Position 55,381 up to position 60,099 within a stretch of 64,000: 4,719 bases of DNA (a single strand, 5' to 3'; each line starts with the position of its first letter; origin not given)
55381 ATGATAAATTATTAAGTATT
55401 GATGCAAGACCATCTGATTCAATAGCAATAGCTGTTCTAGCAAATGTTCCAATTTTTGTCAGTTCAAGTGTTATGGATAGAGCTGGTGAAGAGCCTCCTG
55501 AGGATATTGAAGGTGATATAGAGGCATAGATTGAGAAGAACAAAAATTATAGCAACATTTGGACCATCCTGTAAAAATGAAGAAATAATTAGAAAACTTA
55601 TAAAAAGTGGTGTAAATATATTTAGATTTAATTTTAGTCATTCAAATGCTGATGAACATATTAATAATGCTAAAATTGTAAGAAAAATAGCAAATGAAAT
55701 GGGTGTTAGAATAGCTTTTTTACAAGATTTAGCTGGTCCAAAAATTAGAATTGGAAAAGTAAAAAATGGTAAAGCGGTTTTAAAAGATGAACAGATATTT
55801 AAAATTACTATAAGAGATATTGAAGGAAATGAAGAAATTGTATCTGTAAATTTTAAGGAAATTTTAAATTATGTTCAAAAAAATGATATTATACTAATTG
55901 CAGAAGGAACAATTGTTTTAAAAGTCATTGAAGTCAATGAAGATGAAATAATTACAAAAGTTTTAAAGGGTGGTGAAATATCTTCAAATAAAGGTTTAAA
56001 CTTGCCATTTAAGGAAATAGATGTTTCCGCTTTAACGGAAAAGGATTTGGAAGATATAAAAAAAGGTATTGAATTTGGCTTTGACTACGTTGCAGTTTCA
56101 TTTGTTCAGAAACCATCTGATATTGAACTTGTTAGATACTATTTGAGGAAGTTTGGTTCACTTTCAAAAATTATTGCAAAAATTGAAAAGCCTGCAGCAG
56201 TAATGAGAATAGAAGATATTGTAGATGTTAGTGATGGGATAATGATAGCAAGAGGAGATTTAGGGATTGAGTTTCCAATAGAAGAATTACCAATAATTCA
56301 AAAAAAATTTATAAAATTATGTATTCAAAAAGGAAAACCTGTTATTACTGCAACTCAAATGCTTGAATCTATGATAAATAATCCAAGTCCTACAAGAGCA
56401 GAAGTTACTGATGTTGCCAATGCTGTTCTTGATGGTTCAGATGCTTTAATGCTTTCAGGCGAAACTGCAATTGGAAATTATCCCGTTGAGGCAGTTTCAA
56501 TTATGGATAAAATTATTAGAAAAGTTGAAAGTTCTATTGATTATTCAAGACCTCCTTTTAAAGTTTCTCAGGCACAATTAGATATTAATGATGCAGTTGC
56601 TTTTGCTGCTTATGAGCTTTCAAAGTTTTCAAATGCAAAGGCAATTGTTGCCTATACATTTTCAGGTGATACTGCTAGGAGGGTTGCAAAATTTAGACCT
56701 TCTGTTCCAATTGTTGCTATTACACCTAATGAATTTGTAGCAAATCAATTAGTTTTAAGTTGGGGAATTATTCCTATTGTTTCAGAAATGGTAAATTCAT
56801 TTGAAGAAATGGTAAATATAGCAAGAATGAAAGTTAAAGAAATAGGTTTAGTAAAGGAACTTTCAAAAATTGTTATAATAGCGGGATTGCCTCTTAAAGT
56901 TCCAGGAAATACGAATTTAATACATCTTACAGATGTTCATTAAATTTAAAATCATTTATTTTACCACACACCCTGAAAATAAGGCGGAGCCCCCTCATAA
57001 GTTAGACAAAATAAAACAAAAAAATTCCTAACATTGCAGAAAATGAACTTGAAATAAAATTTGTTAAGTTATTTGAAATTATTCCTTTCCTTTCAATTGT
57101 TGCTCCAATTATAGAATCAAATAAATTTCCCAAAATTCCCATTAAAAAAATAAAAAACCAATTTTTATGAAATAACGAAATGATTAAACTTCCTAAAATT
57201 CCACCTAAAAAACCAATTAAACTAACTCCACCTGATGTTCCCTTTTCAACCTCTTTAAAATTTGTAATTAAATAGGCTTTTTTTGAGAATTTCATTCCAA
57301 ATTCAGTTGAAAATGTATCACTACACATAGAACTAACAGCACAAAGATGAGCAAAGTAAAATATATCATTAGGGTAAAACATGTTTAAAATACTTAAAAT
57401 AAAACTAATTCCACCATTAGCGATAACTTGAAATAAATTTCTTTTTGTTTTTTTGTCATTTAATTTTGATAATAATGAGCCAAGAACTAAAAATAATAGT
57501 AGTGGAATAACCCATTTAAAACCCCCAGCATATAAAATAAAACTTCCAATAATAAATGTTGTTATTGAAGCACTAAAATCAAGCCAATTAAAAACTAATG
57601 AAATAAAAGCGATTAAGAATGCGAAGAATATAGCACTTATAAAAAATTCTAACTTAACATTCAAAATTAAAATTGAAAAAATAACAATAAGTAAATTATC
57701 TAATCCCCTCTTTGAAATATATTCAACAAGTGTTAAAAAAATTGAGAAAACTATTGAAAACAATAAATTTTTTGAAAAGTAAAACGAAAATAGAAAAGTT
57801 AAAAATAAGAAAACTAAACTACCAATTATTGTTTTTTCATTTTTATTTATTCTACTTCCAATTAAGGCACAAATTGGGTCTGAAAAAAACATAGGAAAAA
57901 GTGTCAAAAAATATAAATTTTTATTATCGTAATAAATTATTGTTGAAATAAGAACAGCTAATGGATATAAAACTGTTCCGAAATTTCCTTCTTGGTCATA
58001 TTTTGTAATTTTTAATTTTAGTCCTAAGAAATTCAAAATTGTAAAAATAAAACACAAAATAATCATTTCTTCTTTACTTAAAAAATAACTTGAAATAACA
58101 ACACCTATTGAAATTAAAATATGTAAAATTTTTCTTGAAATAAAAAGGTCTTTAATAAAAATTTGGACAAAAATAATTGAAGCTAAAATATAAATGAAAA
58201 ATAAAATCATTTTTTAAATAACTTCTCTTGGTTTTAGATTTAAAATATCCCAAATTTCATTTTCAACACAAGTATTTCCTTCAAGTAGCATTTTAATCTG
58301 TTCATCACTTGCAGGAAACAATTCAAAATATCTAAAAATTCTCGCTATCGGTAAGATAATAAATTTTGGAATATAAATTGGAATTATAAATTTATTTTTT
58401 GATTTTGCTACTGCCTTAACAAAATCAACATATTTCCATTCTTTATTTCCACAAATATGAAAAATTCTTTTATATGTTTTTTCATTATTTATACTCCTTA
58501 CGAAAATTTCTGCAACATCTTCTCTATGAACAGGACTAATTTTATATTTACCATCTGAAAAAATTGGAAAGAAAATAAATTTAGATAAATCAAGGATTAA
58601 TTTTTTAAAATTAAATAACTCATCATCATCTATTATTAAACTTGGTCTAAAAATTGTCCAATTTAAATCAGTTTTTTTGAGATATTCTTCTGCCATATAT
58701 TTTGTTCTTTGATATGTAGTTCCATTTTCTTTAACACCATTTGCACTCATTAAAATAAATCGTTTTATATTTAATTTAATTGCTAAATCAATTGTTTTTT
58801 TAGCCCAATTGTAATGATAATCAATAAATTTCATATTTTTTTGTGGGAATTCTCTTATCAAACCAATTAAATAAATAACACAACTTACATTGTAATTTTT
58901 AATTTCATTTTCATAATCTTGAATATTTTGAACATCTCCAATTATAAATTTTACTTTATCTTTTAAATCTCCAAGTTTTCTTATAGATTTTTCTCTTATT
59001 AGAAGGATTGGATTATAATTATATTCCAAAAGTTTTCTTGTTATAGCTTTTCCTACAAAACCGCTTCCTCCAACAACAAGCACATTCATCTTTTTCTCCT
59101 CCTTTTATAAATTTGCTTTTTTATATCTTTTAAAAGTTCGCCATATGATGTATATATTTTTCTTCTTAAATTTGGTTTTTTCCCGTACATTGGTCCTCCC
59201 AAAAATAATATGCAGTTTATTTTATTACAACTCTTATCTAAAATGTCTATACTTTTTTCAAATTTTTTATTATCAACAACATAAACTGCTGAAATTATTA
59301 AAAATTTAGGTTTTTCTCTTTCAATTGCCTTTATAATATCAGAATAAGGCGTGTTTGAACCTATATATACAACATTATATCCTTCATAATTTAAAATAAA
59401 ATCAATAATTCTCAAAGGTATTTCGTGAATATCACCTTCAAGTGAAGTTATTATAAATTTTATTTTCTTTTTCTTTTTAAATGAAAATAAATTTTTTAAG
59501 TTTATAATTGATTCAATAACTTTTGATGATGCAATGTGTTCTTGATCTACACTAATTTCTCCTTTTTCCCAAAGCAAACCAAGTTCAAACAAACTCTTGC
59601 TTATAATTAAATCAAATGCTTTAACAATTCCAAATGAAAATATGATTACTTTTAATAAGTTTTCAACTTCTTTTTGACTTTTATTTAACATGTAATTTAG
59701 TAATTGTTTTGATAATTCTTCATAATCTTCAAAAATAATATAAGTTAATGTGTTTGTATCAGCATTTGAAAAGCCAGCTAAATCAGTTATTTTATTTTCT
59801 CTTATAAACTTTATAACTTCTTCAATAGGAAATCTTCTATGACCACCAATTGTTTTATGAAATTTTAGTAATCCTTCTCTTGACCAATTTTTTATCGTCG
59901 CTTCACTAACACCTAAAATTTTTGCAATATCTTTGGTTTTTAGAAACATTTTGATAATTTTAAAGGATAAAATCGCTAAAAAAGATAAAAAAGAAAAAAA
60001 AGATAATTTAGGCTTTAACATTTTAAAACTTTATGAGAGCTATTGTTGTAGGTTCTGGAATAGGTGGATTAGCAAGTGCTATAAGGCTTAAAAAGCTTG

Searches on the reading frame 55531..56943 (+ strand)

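Call 10: search_protein_families(library=ncbifam, proteins=[window:55531-56943:+])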
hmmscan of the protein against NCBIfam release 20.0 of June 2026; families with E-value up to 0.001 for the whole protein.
window:55531-56943:+ (470 aa): 7 families
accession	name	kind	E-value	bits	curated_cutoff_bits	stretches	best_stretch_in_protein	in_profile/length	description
NF004886.0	PRK06247.1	subfamily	1.7e-166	554.6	623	1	2-469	5-470/476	pyruvate kinase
NF004491.0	PRK05826.1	subfamily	2.6e-162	540.6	432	1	1-469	4-475/477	pyruvate kinase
NF004978.0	PRK06354.1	subfamily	4.9e-160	533.8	462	1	1-467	7-476/590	pyruvate kinase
TIGR01064.1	pyruv_kin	equivalog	3.6e-159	530.3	306.4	1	2-469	1-476/476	pyruvate kinase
NF006664.0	PRK09206.1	equivalog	4.1e-129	431.2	686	1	1-464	1-465/470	pyruvate kinase PykF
NF005234.0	PRK06739.1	equivalog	6.1e-87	291.8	564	1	7-329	6-325/352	pyruvate kinase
NF011314.0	PRK14725.1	equivalog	4.6e-53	180.5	642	2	98-335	358-596/614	pyruvate kinase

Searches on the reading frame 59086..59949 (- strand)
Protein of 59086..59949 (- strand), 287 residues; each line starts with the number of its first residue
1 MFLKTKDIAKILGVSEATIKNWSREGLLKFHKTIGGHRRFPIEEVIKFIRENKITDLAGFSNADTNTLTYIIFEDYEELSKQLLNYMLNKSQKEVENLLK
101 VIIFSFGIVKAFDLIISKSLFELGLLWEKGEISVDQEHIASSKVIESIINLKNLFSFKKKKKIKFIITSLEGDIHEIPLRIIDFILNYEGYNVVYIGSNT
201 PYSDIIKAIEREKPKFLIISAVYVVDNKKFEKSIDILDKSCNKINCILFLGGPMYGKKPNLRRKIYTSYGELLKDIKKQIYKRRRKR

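Call 71: search_protein_families(library=pfam, proteins=[window:59086-59949:-], max_evalue=0.001)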
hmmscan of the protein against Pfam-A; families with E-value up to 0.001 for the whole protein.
window:59086-59949:- (287 aa): 7 families
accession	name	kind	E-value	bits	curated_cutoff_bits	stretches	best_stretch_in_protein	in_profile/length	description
PF12728.13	HTH_17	-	5.6e-14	52.6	27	1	2-52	1-50/51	Helix-turn-helix domain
PF02310.24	B12-binding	-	8.1e-12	45.5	32.1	1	164-261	2-97/121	B12 binding domain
PF00376.29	MerR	-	4.3e-08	33.3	28.2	1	5-40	2-38/38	MerR family regulatory protein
PF13411.12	MerR_1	-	3.7e-06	27.4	21.6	1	4-48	2-46/69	MerR HTH family regulatory protein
PF02607.22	B12-binding_2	-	0.00011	22.8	23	1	81-142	3-64/74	B12 binding domain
PF10668.15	Phage_terminase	-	0.00022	21.3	22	1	3-22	23-42/67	Phage terminase small subunit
PF08281.18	Sigma70_r4_2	-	0.00086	19.3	25.7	0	3-24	27-48/54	Sigma-70, region 4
